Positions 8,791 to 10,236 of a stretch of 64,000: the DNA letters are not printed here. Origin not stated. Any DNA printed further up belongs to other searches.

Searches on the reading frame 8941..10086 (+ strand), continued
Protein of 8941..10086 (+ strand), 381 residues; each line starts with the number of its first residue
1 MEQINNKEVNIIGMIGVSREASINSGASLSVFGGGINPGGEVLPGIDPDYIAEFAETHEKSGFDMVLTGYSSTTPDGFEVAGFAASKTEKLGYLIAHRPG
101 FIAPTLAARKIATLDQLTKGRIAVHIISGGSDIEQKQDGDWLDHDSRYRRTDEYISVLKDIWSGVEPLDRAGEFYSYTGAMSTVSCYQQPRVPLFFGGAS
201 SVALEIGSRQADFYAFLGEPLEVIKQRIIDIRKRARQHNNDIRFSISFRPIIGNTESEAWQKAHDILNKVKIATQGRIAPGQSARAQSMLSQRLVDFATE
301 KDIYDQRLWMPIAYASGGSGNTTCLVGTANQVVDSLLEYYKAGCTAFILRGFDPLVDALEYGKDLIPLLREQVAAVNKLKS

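Call 8: find_homologous_proteins(query=window:8941-10086:+, max_evalue=1e-10)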
Query window:8941-10086:+ (381 aa): 4767 proteins with E <= 1e-10 among 8000 candidates; the best 120 are listed.
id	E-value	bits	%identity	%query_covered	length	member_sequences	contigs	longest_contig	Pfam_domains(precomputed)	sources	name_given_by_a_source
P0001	1.2e-245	833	97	100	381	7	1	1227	PF00296.27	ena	-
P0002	2.2e-227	772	89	100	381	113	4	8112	PF00296.27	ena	-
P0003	2.5e-183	627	70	99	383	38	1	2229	PF00296.27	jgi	-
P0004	8.9e-183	626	72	99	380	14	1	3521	PF00296.27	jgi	jgi:alkanesulfonate monooxygenase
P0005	4.4e-181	620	71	97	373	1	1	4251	PF00296.27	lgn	-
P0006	1.6e-175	602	70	97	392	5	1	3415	PF00296.27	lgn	-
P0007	3.1e-175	601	70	96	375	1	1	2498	PF00296.27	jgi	jgi:alkanesulfonate monooxygenase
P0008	1.1e-173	596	69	97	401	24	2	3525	PF00296.27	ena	-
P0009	5.6e-173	593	70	96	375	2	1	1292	PF00296.27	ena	-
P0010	3.9e-171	587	67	96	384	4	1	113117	PF00296.27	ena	-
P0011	7.2e-171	586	69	97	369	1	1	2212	PF00296.27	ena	-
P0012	9.5e-170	583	67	96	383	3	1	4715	PF00296.27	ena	-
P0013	2.0e-168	578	67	96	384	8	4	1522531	PF00296.27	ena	-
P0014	3.9e-167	574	67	98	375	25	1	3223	PF00296.27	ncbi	-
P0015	6.4e-167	573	67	96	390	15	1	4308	PF00296.27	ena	-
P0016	2.2e-166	572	67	98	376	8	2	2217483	PF00296.27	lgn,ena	-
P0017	8.9e-166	570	68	96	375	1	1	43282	PF00296.27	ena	-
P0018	1.5e-165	569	67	96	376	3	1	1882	PF00296.27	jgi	-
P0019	4.8e-165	567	66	97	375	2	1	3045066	PF00296.27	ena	-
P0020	1.3e-163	563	66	97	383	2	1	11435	PF00296.27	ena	-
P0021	2.8e-163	561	65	97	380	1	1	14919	PF00296.27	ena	-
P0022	4.1e-163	561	66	97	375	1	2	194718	PF00296.27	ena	-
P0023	5.0e-163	561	66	97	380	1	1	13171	PF00296.27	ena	-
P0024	1.4e-162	559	66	98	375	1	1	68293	PF00296.27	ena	-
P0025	2.0e-162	559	65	97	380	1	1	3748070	PF00296.27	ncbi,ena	-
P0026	2.0e-162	559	65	97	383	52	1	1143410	PF00296.27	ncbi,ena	-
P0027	2.1e-162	559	65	97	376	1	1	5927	PF00296.27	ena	-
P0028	2.6e-162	558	65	98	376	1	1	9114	PF00296.27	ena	-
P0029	4.4e-162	558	65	97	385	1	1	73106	PF00296.27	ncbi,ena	-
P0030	4.4e-162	558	65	97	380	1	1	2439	PF00296.27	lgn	-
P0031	5.0e-162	557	66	94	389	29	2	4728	PF00296.27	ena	-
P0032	5.3e-162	557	66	97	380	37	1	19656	PF00296.27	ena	-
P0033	5.8e-162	557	65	99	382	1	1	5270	PF00296.27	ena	-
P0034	1.2e-161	556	66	96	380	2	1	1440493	PF00296.27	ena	-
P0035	1.3e-161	556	64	98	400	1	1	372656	PF00296.27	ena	-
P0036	1.6e-161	556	66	98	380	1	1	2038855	PF00296.27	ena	-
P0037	1.8e-161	556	65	98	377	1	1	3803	PF00296.27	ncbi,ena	-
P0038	2.3e-161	555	65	97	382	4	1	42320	PF00296.27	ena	-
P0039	2.7e-161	555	66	98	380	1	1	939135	PF00296.27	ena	-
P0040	4.8e-161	554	65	98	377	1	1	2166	PF00296.27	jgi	-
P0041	5.2e-161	554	66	98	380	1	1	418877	PF00296.27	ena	-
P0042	6.9e-161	554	65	98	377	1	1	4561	PF00296.27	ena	-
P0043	7.3e-161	554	65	97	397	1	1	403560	PF00296.27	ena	-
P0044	8.9e-161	553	65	98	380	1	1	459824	PF00296.27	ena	-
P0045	9.2e-161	553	65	98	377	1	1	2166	PF00296.27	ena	-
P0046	9.2e-161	553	66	96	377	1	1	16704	PF00296.27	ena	-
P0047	9.3e-161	553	63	97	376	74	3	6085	PF00296.27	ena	-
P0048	1.0e-160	553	64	97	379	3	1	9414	PF00296.27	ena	-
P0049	1.1e-160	553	65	98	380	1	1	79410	PF00296.27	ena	-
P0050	1.1e-160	553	65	97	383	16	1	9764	PF00296.27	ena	-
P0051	1.1e-160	553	65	97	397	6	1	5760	PF00296.27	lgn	-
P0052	1.3e-160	553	66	96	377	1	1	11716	PF00296.27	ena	-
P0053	1.9e-160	552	65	97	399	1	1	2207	PF00296.27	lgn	-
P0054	2.2e-160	552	65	96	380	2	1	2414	PF00296.27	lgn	-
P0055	2.3e-160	552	65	98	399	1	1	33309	PF00296.27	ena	-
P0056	2.3e-160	552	65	98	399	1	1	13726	PF00296.27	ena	-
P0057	2.4e-160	552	65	98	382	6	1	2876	PF00296.27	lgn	-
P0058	2.8e-160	552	66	98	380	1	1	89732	PF00296.27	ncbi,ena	-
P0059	3.0e-160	552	65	96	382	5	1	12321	PF00296.27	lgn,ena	-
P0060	3.5e-160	551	64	97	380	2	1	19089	PF00296.27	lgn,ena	-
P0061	3.5e-160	551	66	97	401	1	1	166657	PF00296.27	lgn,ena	-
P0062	4.1e-160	551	65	96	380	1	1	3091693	PF00296.27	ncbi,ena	-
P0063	4.7e-160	551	64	98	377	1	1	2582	PF00296.27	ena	-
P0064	5.0e-160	551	65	97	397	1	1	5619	PF00296.27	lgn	-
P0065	5.0e-160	551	65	97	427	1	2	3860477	PF00296.27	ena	-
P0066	6.6e-160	550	65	97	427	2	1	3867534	PF00296.27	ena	-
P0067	7.0e-160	550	64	96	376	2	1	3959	PF00296.27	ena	-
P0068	7.0e-160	550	65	97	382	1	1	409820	PF00296.27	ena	-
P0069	7.9e-160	550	65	97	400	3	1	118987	PF00296.27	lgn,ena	-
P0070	8.5e-160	550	65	96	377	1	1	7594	PF00296.27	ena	-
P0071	9.0e-160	550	65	97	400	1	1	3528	PF00296.27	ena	-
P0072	1.0e-159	550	65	97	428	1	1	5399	PF00296.27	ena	-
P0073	1.0e-159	550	62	99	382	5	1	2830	PF00296.27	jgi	-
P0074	1.0e-159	550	65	96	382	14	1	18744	PF00296.27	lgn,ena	-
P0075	1.2e-159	550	66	96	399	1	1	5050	PF00296.27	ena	-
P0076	1.3e-159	549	64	97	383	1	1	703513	PF00296.27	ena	-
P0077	1.4e-159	549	64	98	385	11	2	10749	PF00296.27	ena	-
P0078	1.5e-159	549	65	97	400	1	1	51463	PF00296.27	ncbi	-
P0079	1.6e-159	549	65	96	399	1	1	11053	PF00296.27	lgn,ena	-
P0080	1.8e-159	549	65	97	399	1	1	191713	PF00296.27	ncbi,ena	-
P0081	1.9e-159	549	63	99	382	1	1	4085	PF00296.27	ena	-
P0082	2.0e-159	549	65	97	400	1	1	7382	PF00296.27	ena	-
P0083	2.2e-159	549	66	96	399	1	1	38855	PF00296.27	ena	-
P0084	2.2e-159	549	65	96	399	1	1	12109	PF00296.27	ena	-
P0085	2.2e-159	549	64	98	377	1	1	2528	PF00296.27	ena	-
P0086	2.3e-159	549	65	96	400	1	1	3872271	PF00296.27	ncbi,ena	-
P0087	2.3e-159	549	64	98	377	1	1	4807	PF00296.27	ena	-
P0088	2.4e-159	549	65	98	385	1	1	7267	PF00296.27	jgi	-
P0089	2.5e-159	549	64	97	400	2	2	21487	PF00296.27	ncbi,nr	ncbi:MAG: LLM class flavin-dependent oxidoreductase [Chloroflexota bacterium]|nr:LLM class flavin-de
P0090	2.6e-159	548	65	97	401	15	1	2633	PF00296.27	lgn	-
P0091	2.6e-159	548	65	97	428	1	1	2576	PF00296.27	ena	-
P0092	2.6e-159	548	65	97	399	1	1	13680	PF00296.27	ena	-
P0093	3.1e-159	548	64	98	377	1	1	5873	PF00296.27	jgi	-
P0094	3.1e-159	548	65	96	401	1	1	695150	PF00296.27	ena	-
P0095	3.1e-159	548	65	96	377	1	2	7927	PF00296.27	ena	-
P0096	3.2e-159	548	64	98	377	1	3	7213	PF00296.27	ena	-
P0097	3.2e-159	548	64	98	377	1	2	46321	PF00296.27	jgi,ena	-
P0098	3.6e-159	548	65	97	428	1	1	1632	PF00296.27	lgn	-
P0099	3.9e-159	548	65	97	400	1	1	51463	PF00296.27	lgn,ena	-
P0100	4.2e-159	548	66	96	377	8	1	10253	PF00296.27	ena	-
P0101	4.2e-159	548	66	96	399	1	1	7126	PF00296.27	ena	-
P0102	4.2e-159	548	64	98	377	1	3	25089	PF00296.27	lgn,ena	-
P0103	4.3e-159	548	65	96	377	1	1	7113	PF00296.27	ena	-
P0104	4.3e-159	548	65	96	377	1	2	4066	PF00296.27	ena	-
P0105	4.7e-159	548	66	96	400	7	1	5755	PF00296.27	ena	-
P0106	5.3e-159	547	63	98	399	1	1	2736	PF00296.27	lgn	-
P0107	6.1e-159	547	64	98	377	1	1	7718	PF00296.27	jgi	-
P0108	6.8e-159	547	65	97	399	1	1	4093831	PF00296.27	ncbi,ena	-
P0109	6.9e-159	547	64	97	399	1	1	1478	PF00296.27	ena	-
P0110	7.7e-159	547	65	96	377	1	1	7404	PF00296.27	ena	-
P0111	7.7e-159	547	65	96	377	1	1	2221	PF00296.27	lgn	-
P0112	9.4e-159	547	65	96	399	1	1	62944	PF00296.27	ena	-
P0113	1.0e-158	546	63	99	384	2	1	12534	PF00296.27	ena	-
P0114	1.0e-158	546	65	97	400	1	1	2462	PF00296.27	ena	-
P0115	1.1e-158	546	64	98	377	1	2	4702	PF00296.27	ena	-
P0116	1.1e-158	546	64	98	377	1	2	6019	PF00296.27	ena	-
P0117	1.4e-158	546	65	96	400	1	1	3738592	PF00296.27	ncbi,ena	-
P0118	1.5e-158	546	65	96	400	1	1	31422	PF00296.27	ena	-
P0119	1.5e-158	546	64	98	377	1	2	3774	PF00296.27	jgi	-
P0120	1.6e-158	546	65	96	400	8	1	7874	PF00296.27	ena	-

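Call 9: find_encoding_contigs(protein=P0025, flank=8000, max_places=2)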
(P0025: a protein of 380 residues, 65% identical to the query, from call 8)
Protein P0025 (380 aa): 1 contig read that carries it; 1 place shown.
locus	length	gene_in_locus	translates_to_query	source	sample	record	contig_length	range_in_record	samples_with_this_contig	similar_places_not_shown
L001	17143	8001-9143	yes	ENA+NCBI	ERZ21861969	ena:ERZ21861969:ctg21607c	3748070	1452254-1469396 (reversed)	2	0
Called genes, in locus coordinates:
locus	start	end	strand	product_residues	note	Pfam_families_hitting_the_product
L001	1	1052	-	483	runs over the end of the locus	-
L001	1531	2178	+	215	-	PF12804:NTP_transf_3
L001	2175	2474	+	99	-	-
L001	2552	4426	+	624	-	PF02730:AFOR_N, PF01314:AFOR_C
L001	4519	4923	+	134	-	-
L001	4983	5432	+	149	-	PF01257:2Fe-2S_thioredx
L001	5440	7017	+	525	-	PF01512:Complex1_51K, PF10531:SLBB, PF10589:NADH_4Fe-4S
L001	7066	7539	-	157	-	-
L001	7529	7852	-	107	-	-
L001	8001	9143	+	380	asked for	PF00296:Bac_luciferase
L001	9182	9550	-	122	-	-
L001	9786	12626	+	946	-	PF13510:Fer2_4, PF00037:Fer4 (faint), PF13237:Fer4_10 (faint), PF14697:Fer4_21 (weak), PF12838:Fer4_7 (weak), PF04879:Molybdop_Fe4S4, PF00384:Molybdopterin, PF01568:Molydop_binding, +1 more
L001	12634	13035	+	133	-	PF13676:TIR_2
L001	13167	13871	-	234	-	-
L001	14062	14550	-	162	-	PF00903:Glyoxalase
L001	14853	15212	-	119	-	-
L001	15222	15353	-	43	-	-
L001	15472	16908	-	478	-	PF00296:Bac_luciferase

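Call 10: find_encoding_contigs(protein=P0062, flank=8000, max_places=2)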
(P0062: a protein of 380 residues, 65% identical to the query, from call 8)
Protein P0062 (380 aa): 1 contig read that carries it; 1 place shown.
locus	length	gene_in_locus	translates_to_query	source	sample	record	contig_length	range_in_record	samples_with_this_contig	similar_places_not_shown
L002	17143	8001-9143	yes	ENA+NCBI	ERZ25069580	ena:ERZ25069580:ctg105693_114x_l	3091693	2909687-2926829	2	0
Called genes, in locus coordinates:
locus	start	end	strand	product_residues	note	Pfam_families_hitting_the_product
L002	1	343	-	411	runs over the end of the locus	PF04860:Phage_portal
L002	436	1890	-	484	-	-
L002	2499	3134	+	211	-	PF12804:NTP_transf_3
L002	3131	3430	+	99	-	-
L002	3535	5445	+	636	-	PF02730:AFOR_N, PF01314:AFOR_C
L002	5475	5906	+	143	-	-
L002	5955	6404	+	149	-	PF01257:2Fe-2S_thioredx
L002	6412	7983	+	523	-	PF01512:Complex1_51K, PF10531:SLBB, PF10589:NADH_4Fe-4S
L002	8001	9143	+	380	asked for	PF00296:Bac_luciferase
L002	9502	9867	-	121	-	-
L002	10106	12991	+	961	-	PF13510:Fer2_4, PF14697:Fer4_21 (weak), PF22117:Fer4_Nqo3 (faint), PF12838:Fer4_7, PF00037:Fer4 (weak), PF04879:Molybdop_Fe4S4, PF00384:Molybdopterin, PF01568:Molydop_binding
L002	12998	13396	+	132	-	PF13676:TIR_2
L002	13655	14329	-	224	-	-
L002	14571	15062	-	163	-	PF00903:Glyoxalase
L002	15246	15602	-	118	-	-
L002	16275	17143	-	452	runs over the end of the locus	PF00296:Bac_luciferase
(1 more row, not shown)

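Call 11: find_encoding_contigs(protein=P0016, flank=8000, max_places=2)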
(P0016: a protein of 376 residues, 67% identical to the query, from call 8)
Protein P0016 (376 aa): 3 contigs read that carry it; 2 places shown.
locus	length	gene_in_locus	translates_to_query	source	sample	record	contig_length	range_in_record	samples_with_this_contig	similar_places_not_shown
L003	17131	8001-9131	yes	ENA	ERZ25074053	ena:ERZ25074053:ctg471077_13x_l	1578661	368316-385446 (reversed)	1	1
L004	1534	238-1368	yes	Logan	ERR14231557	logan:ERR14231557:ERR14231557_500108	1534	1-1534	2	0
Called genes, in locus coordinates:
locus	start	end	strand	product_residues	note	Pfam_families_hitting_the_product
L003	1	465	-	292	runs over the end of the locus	PF00941:FAD_binding_5, PF03450:CO_deh_flav_C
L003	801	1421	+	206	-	PF07040:DUF1326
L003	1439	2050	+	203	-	PF07040:DUF1326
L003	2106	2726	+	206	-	PF07040:DUF1326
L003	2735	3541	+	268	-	PF09948:PpoB2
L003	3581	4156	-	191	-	-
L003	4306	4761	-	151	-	PF00903:Glyoxalase, PF13669:Glyoxalase_4, PF18029:Glyoxalase_6 (faint)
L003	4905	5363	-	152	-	PF00903:Glyoxalase, PF13669:Glyoxalase_4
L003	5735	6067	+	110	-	PF00829:Ribosomal_L21p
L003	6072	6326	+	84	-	PF01016:Ribosomal_L27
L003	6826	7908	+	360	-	PF07136:DUF1385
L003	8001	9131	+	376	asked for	PF00296:Bac_luciferase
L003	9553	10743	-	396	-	PF00578:AhpC-TSA, PF08534:Redoxin, PF13905:Thioredoxin_8, PF17991:Thioredoxin_10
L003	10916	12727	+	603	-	PF01019:G_glu_transpept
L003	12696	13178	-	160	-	-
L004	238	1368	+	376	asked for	PF00296:Bac_luciferase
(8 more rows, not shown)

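Call 19: find_related_loci(query=window:8941-10086:+, collection=genome_contigs, flank=10000)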
Query window:8941-10086:+ (381 aa) in genome_contigs; peptide patterns used: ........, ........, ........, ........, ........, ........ (x = any residue, [..] = any of these).
205 stretches matched a pattern; 4 encode a relative of the query (tblastn E <= 1e-3); 4 distinct loci.
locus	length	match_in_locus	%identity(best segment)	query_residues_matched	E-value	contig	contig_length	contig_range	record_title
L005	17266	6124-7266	88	1-381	0e+0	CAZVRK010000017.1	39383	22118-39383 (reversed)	MAG TPA_asm: uncultured Dehalococcoidia bacterium isolate binchicken_co46_395 genome assembly, contig: NODE_1715_length_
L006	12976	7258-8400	89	1-381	0e+0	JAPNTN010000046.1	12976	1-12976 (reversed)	MAG: Dehalococcoidia bacterium isolate Sample_012_bin_15.filtered AE1712_200_cell_SR_0000046, whole genome shotgun seque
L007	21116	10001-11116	65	9-377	7e-168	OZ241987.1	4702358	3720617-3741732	MAG: Dehalococcoidia bacterium isolate afbfe9c5-f9ba-4a69-93a8-a54741e06a32 genome assembly, chromosome: 1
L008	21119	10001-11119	64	9-378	6e-165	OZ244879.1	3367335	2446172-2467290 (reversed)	MAG: Dehalococcoidia bacterium isolate 129e805c-15e7-4e04-be47-5b5205565f01 genome assembly, chromosome: 1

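Call 22: search_protein_representatives(protein=window:8941-10086:+)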
Query: 381 residues. Proteins with E-value up to 0.001 (for the whole library): 5978; up to 1e-10: 1836; up to 1e-30: 346. The best 150 are listed.
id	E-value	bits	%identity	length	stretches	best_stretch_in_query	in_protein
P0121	2.0e-108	379.3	66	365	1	8-255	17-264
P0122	5.6e-107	374.5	46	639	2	93-361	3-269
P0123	2.4e-95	336.2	48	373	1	40-375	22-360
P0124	6.1e-93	328.4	50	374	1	38-375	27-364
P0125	6.1e-90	318.5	46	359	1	46-372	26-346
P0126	2.4e-89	316.6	53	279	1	102-374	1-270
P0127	4.5e-82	292.6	46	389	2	37-277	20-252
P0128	2.6e-81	290.1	45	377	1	44-375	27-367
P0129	3.3e-81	289.8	42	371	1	45-375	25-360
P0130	5.5e-81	289.0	44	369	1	45-376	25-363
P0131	4.1e-78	279.6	59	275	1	67-286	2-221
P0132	2.4e-77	277.0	39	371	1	43-374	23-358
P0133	5.1e-77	276.0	40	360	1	44-375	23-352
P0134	1.2e-76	274.8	40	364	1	46-375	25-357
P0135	6.4e-76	272.4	40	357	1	46-376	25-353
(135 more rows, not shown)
